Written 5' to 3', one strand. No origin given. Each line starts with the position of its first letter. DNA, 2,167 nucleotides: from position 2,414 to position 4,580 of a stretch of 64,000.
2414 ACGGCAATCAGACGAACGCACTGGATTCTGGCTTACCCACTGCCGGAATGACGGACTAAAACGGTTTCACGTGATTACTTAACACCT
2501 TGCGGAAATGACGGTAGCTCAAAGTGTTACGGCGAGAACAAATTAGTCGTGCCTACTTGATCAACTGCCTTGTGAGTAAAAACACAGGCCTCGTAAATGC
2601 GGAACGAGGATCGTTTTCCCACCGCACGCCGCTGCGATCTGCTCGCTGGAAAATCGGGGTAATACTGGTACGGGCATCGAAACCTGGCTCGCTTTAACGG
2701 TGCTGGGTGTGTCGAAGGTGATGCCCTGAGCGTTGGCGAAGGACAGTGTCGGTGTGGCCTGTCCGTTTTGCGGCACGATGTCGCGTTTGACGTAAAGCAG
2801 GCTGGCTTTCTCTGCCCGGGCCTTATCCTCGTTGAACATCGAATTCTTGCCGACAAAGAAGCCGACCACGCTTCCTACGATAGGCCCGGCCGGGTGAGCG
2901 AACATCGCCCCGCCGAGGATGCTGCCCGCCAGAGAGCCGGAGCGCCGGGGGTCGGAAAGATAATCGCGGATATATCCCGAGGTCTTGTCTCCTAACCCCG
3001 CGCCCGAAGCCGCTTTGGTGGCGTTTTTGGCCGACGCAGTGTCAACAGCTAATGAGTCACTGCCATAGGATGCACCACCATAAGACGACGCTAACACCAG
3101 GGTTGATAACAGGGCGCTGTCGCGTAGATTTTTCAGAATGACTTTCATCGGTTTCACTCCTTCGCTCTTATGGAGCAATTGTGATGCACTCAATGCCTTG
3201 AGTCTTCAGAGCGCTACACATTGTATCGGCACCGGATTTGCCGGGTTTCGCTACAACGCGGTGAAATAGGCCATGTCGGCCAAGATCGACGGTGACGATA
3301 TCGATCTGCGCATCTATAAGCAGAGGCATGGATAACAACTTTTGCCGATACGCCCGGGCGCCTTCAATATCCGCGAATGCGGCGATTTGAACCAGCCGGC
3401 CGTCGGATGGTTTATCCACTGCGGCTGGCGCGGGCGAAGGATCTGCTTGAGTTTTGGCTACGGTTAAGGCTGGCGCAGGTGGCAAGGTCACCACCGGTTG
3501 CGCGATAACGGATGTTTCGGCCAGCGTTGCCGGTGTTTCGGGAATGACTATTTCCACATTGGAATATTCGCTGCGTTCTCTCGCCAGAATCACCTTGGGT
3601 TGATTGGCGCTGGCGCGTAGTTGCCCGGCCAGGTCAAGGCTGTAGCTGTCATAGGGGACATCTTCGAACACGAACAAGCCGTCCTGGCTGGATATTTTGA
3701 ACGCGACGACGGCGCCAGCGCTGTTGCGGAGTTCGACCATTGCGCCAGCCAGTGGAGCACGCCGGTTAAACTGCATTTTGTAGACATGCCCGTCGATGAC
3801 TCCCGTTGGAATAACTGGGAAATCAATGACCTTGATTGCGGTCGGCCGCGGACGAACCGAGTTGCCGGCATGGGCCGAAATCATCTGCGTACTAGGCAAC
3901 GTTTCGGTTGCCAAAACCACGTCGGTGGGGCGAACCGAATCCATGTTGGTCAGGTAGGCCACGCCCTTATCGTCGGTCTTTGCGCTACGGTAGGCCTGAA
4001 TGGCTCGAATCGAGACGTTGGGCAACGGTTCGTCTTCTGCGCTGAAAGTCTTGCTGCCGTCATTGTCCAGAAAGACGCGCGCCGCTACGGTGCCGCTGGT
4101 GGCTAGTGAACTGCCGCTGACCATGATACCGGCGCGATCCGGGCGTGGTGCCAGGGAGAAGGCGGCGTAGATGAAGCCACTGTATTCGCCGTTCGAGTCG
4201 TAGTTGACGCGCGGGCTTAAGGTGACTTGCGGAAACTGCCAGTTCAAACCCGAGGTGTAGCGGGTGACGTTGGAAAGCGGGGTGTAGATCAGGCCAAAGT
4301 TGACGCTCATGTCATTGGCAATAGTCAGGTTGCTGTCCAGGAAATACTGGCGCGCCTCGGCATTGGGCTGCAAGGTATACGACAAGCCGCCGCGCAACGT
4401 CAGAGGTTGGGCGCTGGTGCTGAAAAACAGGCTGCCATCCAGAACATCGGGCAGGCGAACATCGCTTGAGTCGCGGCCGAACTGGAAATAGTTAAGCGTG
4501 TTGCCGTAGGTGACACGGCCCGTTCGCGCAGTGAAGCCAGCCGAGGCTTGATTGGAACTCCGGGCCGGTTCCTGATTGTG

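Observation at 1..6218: Chaperone/usher-like fimbrial cluster with DUF4402/SCPU-type subunits and an usher-like protein that carries a C-terminal SPOR domain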

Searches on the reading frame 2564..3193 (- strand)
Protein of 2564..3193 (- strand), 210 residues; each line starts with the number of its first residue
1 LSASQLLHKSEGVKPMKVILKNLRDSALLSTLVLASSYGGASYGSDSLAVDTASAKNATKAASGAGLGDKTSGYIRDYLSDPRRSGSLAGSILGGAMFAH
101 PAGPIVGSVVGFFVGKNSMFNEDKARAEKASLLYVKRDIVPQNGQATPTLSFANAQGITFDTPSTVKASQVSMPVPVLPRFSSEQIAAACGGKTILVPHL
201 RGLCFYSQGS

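Call 4: search_protein_families(library=pfam, proteins=[window:2564-3193:-], max_evalue=1)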
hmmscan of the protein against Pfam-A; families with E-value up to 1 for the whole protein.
window:2564-3193:- (210 aa): 1 family
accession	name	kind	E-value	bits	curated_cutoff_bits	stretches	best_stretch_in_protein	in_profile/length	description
PF13488.11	Gly-zipper_Omp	-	0.022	15.1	25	1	86-115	6-35/46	Glycine zipper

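Call 5: search_protein_families(library=ncbifam, proteins=[window:2564-3193:-], max_evalue=1)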
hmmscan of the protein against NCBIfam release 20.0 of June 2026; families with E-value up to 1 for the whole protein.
window:2564-3193:- (210 aa): 2 families
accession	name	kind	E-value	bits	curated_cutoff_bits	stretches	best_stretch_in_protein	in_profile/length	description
TIGR03789.1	pdsO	hypoth_equivalog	0.0032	17.2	152.2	1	89-139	49-97/243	sortase-associated OmpA-like protein PdsO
NF003146.0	PRK04081.1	equivalog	0.024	14.1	194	1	85-136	115-166/207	hypothetical protein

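Call 84: search_protein_families(library=pfam, proteins=[window:2564-3148:-], max_evalue=0.01)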
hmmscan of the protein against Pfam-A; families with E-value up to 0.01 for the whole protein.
window:2564-3148:- (195 aa): 0 families

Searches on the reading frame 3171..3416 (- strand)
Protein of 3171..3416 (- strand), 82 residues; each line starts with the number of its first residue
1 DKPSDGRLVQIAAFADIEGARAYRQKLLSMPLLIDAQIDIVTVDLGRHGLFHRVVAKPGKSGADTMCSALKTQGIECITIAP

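Call 77: search_solved_structures(query=window:3171-3416:-, max_evalue=10, show_alignments=5)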
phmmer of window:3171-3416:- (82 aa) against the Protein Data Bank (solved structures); distinct sequences matched with E-value up to 10: 7.
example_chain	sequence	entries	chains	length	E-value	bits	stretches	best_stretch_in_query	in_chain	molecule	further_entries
1xto_A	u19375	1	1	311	0.57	13.9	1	9-54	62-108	Coenzyme PQQ synthesis protein B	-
6e13_A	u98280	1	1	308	0.57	13.9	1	9-54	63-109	Coenzyme PQQ synthesis protein B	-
4z5y_A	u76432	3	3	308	0.57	13.9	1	9-54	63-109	Coenzyme PQQ synthesis protein B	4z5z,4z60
4z67_A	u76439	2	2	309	0.58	13.9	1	9-54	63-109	Coenzyme PQQ synthesis protein B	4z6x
3jxp_A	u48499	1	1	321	0.59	13.8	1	9-54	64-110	Coenzyme PQQ synthesis protein B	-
25ge_B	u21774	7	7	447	0.97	13.1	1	24-74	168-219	KICSTOR complex protein ITFG2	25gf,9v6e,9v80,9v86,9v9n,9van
9o5a_G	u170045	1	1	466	1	13.1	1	24-74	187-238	KICSTOR complex protein ITFG2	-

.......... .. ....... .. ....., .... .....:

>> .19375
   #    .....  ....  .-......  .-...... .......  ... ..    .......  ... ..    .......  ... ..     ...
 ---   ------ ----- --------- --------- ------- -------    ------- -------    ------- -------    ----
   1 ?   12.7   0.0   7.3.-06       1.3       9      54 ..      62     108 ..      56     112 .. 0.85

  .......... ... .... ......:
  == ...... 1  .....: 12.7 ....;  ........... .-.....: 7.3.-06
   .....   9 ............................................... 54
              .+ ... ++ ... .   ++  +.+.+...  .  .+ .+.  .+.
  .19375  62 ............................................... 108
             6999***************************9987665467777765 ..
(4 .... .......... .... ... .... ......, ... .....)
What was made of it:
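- The window's SPOR scores only just above the Pfam cutoff, and as a single sequence it hits no solved SPOR structure (call 77).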

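Call 80: search_solved_structures(query=A7, max_evalue=1, show_alignments=4)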
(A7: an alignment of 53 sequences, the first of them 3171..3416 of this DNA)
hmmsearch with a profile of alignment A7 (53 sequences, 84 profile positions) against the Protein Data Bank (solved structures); distinct sequences matched with E-value up to 1: 10.
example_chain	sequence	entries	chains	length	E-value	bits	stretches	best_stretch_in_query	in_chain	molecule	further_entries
1uta_A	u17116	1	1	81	4.1e-05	27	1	2-79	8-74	CELL DIVISION PROTEIN FTSN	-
1x60_A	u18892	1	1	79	5.1e-05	26.7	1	51-81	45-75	Sporulation-specific N-acetylmuramoyl-L-alanine amidase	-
6i05_A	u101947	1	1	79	0.036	17.6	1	2-74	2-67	Endolytic peptidoglycan transglycosylase RlpA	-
6i09_A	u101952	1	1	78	0.066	16.8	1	2-74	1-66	Endolytic peptidoglycan transglycosylase RlpA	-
6i0a_A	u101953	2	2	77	0.13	15.8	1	4-74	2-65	Endolytic peptidoglycan transglycosylase RlpA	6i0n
8bci_A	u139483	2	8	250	0.39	14.3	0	47-81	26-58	Probable short-chain dehydrogenase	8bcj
6ozd_A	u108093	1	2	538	0.44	14.1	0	4-78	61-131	Putative exported protein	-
3u2m_A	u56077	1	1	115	0.44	14.1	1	38-82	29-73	FAD-linked sulfhydryl oxidase ALR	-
6ztg_A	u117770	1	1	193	0.87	13.2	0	2-68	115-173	Cell division protein DedD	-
1zu2_A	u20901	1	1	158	0.89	13.1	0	2-32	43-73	Mitochondrial import receptor subunit TOM20-3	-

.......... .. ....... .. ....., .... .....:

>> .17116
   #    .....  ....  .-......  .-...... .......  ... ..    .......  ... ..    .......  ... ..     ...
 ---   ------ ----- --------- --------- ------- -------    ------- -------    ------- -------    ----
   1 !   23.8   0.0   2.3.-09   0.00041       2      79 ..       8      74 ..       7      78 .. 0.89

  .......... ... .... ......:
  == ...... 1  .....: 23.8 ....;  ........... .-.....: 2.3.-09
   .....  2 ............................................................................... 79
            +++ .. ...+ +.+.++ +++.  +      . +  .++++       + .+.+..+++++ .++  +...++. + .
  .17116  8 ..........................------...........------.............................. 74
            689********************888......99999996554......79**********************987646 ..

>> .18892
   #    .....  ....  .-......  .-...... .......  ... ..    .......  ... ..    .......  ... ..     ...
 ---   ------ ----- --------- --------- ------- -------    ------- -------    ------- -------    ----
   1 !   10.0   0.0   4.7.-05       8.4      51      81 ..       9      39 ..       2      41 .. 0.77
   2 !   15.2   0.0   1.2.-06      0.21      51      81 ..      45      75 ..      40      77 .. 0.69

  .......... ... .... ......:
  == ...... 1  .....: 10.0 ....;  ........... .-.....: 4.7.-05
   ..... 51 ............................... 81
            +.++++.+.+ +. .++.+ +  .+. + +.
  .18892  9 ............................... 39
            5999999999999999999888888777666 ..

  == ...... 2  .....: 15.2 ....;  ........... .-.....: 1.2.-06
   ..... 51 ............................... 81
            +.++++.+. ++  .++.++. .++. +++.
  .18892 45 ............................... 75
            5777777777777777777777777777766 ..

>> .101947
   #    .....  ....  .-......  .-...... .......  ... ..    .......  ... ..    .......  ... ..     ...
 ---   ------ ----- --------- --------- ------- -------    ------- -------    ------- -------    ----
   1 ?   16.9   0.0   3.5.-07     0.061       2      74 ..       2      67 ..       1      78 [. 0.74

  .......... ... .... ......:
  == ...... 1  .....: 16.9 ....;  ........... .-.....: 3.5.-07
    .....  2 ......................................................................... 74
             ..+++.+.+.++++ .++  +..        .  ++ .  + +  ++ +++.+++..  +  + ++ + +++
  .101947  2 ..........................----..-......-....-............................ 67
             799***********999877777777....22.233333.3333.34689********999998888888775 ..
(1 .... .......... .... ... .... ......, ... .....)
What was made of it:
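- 3171..3398 (-): C-terminal SPOR domain (residues 941-1016). The family SPOR-tail profile hits FtsN 1UTA (E 4e-5), CwlC 1X60 and RlpA 6I05 (call 80).
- On SPOR domain (PF05036): The family profile hits FtsN, CwlC and RlpA SPOR (call 80). Only residue conservation can be shown: the Gln of VQIAAF and the Phe-x-Arg-Val of FHRVV align with FtsN Q251, W283 and R285 (call 80).
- Closest known: SPOR-domain proteins FtsN, DamX, DedD and RlpA. Same: The Gln in strand 1 and the aromatic-x-Arg-Val motif in strand 3 are conserved (call 80).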

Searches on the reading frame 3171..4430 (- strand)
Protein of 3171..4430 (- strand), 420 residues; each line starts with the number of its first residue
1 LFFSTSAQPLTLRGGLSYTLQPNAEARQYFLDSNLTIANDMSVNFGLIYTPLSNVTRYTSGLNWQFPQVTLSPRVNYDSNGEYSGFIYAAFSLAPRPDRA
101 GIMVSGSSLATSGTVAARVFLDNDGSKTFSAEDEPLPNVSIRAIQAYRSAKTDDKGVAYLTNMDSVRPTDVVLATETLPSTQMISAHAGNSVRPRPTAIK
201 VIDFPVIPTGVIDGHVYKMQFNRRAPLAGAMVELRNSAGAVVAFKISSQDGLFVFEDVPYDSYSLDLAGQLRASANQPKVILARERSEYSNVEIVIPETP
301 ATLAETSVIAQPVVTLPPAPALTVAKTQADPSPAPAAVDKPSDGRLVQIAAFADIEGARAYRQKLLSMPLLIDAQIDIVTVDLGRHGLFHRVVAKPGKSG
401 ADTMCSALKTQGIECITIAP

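Call 30: search_protein_families(library=pfam, alignment_id=A3, max_evalue=0.01)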
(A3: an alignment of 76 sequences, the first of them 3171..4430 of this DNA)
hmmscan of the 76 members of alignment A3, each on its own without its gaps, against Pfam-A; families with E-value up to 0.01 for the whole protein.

A. member 1, window:3171-4430:- (420 aa): 4 families
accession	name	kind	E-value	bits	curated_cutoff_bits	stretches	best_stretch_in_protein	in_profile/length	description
PF13620.12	CarboxypepD_reg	-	2.3e-08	34.7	32.3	1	224-286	11-73/82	Carboxypeptidase regulatory-like domain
PF05036.18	SPOR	-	3.7e-05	24.4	21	1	345-417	5-74/76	SPOR domain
PF11974.14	bMG3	-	0.0006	20.2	34.9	0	220-292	21-83/103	Bacterial alpha-2-macroglobulin MG3 domain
PF17802.7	SpaA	-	0.00069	20.2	23.1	1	216-265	5-56/91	Prealbumin-like fold domain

B. families by the number of members that match (of 76 scanned): 15 families
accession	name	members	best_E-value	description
PF17210.9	SdrD_B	72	4.3e-12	SdrD B-like domain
PF13620.12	CarboxypepD_reg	70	5.6e-14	Carboxypeptidase regulatory-like domain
PF17802.7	SpaA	39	3.7e-07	Prealbumin-like fold domain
PF05036.18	SPOR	32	6.1e-27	SPOR domain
PF13715.12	CarbopepD_reg_2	10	5.4e-05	CarboxypepD_reg-like domain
PF11974.14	bMG3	9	0.00036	Bacterial alpha-2-macroglobulin MG3 domain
PF22898.2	NOMO1-like_1st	3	0.00014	BOS complex subunit NOMO1-like, first beta sandwich domain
PF07210.18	DUF1416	3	0.0032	Protein of unknown function (DUF1416)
PF09430.16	EMC7_beta-sandw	2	0.0029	ER membrane protein complex subunit 7, beta-sandwich domain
PF23193.1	NOMO_3rd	2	0.0061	NOMO third transthyretin-like domain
PF08479.16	POTRA_2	1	3.9e-16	POTRA domain, ShlB-type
PF07244.20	POTRA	1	0.00035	Surface antigen variable number repeat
PF09619.16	YscW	1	0.0015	Type III secretion system lipoprotein chaperone (YscW)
PF00577.26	Usher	1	0.0086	Outer membrane usher protein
PF24024.1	DUF7336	1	0.0096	Domain of unknown function (DUF7336)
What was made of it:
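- A generic anchor could equally be OmpA_C or LysM, yet no other known PG-binding family appeared in the Pfam census of 76 C-termini (call 30).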
